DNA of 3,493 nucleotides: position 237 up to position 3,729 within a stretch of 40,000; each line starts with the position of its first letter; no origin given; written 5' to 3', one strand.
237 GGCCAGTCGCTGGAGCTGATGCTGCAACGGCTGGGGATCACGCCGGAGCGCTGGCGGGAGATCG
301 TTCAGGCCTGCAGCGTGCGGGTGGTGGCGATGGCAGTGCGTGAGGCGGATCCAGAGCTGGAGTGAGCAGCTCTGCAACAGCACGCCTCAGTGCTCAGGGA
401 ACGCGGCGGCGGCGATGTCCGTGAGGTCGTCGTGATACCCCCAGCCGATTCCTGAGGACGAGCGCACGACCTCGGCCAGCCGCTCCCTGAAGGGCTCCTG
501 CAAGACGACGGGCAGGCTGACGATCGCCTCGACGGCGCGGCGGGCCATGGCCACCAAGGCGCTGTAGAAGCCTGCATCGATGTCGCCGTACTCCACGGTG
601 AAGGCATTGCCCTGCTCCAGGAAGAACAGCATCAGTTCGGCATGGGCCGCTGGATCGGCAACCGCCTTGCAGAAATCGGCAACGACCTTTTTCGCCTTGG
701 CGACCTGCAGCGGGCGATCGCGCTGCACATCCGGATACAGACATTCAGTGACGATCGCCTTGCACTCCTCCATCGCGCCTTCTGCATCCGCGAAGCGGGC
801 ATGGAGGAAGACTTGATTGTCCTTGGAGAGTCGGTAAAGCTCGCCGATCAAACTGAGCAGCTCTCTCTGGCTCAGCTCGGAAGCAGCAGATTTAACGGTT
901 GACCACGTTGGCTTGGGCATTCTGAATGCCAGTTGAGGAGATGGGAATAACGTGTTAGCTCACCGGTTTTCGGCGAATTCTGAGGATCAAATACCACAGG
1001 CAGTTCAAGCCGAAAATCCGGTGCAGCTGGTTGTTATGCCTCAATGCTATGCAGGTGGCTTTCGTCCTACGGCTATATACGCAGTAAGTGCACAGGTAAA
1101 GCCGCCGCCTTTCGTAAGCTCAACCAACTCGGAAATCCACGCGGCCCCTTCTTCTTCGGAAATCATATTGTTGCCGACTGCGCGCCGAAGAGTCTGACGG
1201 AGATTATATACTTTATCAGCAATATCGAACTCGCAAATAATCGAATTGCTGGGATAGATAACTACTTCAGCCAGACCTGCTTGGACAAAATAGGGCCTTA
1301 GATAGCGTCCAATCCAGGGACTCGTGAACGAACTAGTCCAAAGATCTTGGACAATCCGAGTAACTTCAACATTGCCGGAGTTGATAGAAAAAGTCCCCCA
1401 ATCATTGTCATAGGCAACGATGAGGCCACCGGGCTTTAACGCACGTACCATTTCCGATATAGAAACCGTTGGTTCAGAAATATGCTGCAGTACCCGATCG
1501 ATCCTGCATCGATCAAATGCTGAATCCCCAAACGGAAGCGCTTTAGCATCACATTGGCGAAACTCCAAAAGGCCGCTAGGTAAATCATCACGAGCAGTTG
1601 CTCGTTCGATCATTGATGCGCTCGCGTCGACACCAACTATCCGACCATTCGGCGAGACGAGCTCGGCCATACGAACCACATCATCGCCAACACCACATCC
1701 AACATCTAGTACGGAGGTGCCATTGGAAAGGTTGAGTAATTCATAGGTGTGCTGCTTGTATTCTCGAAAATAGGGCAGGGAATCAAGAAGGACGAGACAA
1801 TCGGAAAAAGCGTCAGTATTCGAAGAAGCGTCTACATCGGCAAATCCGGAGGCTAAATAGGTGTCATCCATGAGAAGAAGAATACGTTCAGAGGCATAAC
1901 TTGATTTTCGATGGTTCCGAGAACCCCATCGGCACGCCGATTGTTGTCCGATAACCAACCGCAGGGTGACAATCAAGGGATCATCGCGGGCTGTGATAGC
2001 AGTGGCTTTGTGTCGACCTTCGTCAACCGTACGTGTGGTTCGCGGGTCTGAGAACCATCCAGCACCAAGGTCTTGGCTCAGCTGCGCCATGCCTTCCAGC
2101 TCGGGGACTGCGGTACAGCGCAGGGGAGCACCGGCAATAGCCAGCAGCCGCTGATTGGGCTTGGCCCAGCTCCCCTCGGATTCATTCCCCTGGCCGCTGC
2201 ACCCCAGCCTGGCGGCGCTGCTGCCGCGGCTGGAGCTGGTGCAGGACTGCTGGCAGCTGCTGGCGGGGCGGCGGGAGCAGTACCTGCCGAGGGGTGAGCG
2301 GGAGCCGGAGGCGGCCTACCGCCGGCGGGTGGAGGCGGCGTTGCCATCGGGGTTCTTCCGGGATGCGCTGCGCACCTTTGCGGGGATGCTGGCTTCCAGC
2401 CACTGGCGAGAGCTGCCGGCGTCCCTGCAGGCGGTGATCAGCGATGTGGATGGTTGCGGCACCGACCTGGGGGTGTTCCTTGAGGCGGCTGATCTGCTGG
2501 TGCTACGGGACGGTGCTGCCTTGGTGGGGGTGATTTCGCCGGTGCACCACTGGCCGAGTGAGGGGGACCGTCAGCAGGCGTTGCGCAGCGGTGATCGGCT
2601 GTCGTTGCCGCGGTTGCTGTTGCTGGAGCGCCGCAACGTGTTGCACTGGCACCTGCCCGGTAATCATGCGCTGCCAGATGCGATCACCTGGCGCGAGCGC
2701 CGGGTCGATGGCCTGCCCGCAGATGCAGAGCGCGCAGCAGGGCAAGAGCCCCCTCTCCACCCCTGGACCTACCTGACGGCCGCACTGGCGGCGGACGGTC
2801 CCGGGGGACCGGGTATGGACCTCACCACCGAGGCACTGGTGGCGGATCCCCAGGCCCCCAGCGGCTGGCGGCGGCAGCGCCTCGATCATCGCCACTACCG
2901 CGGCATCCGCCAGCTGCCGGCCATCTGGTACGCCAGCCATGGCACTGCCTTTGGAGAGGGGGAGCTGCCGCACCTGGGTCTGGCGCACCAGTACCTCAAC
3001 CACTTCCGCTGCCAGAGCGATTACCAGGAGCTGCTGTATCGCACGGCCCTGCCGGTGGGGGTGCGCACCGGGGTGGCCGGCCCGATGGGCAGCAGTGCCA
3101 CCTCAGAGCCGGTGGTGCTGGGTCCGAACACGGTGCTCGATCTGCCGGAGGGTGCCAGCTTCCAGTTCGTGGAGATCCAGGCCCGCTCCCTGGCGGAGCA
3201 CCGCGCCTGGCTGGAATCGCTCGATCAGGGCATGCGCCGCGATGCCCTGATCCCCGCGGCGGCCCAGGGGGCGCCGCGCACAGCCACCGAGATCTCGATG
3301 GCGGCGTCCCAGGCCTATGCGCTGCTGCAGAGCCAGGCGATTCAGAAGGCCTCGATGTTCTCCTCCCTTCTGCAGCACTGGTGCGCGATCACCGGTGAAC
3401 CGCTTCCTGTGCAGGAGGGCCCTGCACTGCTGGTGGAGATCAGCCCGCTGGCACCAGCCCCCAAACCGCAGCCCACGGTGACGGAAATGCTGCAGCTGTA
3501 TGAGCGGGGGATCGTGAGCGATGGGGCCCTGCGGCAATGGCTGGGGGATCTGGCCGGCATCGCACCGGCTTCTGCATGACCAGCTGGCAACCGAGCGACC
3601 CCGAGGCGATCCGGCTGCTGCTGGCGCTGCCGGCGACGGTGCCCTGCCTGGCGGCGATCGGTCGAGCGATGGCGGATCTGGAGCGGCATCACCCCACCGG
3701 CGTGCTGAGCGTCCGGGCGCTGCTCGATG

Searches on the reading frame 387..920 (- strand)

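Call 25: search_protein_families(library=pfam, proteins=[window:387-920:-], max_evalue=0.001)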
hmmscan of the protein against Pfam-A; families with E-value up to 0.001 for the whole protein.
window:387-920:- (177 aa): 1 family
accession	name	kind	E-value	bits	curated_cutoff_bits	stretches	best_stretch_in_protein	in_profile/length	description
PF19652.4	DUF6155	-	9.2e-07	29.3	27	1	10-168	7-164/170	Family of unknown function (DUF6155)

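Call 71: search_protein_families(library=padloc, proteins=[window:387-920:-], max_evalue=0.00001)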
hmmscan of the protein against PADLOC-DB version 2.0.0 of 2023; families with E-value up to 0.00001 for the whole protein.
window:387-920:- (177 aa): 0 families

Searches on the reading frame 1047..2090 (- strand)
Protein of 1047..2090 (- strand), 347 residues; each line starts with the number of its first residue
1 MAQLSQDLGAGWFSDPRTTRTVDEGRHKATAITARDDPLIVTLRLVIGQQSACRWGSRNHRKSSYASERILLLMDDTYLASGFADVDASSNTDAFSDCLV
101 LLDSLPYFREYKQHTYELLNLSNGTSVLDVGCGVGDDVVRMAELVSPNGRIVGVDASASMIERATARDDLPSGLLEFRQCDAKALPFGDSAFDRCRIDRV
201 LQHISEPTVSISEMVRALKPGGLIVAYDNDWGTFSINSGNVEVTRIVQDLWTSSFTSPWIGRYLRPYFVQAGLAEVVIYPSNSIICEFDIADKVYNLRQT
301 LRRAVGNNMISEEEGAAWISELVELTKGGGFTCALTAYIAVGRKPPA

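Call 25: search_protein_families(library=pfam, proteins=[window:1047-2090:-], max_evalue=0.001)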
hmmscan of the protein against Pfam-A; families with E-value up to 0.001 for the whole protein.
window:1047-2090:- (347 aa): 9 families
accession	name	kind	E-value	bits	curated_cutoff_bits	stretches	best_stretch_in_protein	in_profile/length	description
PF13847.12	Methyltransf_31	-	9.8e-22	77.6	27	1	122-230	2-113/145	Methyltransferase domain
PF13649.12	Methyltransf_25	-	1.5e-19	70.9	27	1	127-222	1-97/97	Methyltransferase domain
PF08241.18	Methyltransf_11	-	1.5e-19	70.8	21.2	1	128-225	1-94/95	Methyltransferase domain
PF01209.24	Ubie_methyltran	-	2.1e-17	63.7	20.1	1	104-226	28-151/233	ubiE/COQ5 methyltransferase family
PF08242.18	Methyltransf_12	-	8e-13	49.4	30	1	128-224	1-98/98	Methyltransferase domain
PF01135.25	PCMT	-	1.2e-08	35.5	20.3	1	115-167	65-117/210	Protein-L-isoaspartate(D-aspartate) O-methyltransferase (PCMT)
PF13489.12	Methyltransf_23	-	1.1e-07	32.1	27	1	115-225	13-115/164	Methyltransferase domain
PF07021.18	MetW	-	8e-05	22.8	21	1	121-229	11-111/193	Methionine biosynthesis protein MetW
PF02353.26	CMAS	-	0.00031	20.6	27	1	113-162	52-99/273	Mycolic acid cyclopropane synthetase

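Call 71: search_protein_families(library=padloc, proteins=[window:1047-2090:-], max_evalue=0.00001)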
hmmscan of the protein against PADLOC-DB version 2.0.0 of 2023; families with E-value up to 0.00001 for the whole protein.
window:1047-2090:- (347 aa): 1 family
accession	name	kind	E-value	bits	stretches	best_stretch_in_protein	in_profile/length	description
PDLC04134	mad2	-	3.8e-16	57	1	112-230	280-398/492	mads_2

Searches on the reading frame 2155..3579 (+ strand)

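Call 25: search_protein_families(library=pfam, proteins=[window:2155-3579:+], max_evalue=0.001)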
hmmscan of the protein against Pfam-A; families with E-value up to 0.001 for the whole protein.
window:2155-3579:+ (474 aa): 1 family
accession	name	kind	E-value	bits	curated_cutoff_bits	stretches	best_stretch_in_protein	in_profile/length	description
PF13264.11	DUF4055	-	7.9e-15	55.7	25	1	274-406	3-133/140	Domain of unknown function (DUF4055)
